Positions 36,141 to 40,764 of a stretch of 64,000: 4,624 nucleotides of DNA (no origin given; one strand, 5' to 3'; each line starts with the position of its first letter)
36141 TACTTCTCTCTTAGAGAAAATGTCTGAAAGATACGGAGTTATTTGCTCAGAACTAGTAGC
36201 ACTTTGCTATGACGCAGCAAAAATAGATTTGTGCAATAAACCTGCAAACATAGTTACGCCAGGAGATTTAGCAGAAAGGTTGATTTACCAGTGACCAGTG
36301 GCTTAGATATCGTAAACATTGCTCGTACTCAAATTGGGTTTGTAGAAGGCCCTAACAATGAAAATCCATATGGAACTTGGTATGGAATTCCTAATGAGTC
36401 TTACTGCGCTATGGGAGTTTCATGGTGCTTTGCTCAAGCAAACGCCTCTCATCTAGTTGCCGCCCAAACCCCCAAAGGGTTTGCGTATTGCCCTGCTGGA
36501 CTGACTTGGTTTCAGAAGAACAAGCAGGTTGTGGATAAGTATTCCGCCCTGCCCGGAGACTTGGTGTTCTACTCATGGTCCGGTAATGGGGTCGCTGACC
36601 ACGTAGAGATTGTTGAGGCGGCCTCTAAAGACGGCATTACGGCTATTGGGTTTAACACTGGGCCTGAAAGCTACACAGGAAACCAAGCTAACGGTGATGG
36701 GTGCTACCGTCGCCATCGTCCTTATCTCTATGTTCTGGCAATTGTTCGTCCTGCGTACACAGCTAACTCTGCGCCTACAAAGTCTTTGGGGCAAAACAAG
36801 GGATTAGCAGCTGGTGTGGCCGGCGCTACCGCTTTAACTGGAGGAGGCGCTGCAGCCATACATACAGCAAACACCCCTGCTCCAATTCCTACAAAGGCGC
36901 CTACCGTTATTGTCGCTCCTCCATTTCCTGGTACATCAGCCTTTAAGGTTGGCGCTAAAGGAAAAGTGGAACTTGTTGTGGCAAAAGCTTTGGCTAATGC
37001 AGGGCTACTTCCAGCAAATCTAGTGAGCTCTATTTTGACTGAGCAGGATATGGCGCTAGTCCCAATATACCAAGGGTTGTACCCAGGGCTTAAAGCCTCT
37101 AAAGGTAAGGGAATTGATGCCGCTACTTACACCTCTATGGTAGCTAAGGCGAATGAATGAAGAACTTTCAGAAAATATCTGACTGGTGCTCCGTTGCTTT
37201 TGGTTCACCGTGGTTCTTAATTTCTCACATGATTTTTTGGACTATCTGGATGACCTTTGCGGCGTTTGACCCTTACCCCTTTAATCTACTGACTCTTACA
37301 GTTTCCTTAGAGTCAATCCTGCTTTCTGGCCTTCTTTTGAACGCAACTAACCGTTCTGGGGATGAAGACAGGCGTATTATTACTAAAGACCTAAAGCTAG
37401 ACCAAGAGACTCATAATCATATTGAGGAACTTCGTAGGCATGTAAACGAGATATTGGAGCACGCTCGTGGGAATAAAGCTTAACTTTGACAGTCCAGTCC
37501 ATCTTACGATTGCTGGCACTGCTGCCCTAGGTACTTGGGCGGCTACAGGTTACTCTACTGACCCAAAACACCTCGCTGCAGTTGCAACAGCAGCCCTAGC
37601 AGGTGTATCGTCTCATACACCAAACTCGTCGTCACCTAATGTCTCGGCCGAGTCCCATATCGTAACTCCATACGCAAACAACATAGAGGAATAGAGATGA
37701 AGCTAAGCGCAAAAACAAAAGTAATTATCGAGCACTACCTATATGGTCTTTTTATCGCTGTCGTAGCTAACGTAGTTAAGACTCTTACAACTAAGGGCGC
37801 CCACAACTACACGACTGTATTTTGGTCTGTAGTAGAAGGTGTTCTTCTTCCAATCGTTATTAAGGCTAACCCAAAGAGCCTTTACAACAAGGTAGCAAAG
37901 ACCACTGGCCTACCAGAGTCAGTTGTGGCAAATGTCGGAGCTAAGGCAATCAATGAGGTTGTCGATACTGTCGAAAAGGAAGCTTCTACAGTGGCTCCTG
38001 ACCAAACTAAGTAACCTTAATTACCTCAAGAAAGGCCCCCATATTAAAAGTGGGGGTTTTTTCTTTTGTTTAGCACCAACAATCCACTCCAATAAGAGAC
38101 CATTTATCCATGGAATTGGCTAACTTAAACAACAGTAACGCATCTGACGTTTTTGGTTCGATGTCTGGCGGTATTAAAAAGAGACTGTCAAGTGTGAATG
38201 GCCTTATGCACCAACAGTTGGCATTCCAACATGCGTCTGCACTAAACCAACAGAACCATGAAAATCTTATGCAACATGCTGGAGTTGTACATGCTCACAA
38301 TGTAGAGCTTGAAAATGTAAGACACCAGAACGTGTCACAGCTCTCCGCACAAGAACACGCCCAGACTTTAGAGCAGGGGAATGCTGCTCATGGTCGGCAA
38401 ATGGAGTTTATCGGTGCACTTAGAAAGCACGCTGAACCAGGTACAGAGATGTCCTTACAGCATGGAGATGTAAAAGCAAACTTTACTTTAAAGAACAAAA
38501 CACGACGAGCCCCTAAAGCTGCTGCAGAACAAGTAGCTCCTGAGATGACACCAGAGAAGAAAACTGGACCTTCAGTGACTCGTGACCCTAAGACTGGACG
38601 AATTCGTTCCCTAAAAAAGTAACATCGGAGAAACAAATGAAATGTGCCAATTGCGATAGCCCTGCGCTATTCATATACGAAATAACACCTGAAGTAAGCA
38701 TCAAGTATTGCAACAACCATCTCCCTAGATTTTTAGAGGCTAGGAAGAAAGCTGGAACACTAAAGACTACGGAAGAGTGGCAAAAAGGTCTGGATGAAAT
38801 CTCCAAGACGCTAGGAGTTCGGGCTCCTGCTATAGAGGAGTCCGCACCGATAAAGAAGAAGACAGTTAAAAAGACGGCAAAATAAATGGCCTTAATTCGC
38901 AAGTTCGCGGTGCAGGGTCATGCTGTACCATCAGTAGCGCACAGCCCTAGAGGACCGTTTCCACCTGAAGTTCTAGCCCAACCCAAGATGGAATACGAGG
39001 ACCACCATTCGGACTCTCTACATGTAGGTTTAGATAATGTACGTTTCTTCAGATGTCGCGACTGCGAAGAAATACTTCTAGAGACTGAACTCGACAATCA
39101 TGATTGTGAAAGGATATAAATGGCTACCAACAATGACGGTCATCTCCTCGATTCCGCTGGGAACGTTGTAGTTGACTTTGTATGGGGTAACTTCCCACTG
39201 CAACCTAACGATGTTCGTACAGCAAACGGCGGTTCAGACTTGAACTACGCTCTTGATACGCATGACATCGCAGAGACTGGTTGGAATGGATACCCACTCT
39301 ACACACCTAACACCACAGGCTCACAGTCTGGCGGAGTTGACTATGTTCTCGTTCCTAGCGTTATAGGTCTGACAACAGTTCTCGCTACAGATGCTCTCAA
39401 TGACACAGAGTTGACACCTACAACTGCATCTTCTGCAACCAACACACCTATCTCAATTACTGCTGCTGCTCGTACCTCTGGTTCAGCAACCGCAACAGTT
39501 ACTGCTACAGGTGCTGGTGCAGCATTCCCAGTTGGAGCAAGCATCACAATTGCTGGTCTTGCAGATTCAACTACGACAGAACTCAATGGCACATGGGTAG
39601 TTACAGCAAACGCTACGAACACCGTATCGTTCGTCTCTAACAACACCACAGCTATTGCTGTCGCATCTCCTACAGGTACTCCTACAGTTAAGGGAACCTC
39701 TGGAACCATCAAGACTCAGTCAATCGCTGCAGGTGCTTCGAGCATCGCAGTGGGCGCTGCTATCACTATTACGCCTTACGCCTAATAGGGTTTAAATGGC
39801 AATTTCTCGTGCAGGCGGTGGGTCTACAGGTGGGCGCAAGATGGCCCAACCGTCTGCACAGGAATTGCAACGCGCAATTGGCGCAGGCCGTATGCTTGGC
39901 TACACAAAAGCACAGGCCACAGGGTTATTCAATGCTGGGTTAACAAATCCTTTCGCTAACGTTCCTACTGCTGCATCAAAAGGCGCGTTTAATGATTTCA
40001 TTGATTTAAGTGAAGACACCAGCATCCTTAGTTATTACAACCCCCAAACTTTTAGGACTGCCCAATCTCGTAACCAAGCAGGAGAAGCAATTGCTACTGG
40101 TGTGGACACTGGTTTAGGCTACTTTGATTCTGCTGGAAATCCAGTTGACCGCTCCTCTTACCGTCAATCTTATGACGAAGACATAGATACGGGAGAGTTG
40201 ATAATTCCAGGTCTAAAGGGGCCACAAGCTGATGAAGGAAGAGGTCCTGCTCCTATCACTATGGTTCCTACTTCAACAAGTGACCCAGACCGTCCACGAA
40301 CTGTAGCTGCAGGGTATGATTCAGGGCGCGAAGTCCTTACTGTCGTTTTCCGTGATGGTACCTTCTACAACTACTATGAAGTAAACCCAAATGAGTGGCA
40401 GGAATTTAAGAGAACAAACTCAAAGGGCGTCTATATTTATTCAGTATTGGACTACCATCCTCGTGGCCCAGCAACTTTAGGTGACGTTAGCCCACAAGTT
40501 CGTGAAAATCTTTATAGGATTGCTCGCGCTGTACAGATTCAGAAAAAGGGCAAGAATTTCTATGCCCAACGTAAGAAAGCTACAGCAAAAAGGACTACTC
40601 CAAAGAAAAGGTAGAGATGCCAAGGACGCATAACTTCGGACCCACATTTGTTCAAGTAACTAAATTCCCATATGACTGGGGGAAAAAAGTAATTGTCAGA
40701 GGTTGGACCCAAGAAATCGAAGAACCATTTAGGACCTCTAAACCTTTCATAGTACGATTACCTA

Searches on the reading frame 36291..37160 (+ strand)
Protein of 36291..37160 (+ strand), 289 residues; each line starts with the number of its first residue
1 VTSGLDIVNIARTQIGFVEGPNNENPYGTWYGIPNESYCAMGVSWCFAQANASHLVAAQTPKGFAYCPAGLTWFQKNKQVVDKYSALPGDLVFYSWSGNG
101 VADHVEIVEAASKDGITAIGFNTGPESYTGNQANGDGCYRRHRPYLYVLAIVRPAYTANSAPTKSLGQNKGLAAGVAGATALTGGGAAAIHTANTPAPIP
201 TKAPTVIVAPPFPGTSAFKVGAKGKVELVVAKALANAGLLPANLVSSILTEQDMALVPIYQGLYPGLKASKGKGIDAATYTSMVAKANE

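Call 15: search_protein_families(library=pfam, proteins=[window:36291-37160:+], max_evalue=0.001)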
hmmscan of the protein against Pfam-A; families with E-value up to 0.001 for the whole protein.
window:36291-37160:+ (289 aa): 2 families
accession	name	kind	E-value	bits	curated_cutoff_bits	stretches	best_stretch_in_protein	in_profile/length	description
PF05257.22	CHAP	-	8.5e-08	33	26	1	37-117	7-74/81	CHAP domain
PF12671.13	Amidase_6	-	0.00058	20.4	23.2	1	29-117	56-134/163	Putative amidase domain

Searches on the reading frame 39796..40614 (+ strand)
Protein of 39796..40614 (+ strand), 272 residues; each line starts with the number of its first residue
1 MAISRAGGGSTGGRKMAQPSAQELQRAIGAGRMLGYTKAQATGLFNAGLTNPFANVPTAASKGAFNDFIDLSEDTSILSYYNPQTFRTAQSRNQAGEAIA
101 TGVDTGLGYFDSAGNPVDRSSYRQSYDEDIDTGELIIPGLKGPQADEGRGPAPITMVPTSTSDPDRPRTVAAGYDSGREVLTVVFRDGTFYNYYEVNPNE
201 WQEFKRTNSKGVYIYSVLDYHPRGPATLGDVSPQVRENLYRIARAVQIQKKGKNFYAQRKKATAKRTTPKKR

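Call 15: search_protein_families(library=pfam, proteins=[window:39796-40614:+], max_evalue=0.001)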
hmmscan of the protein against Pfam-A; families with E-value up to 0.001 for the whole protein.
window:39796-40614:+ (272 aa): 1 family
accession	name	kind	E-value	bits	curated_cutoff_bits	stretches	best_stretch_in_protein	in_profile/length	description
PF13619.11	KTSC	-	6.7e-12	45.4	25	1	171-215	7-51/58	KTSC domain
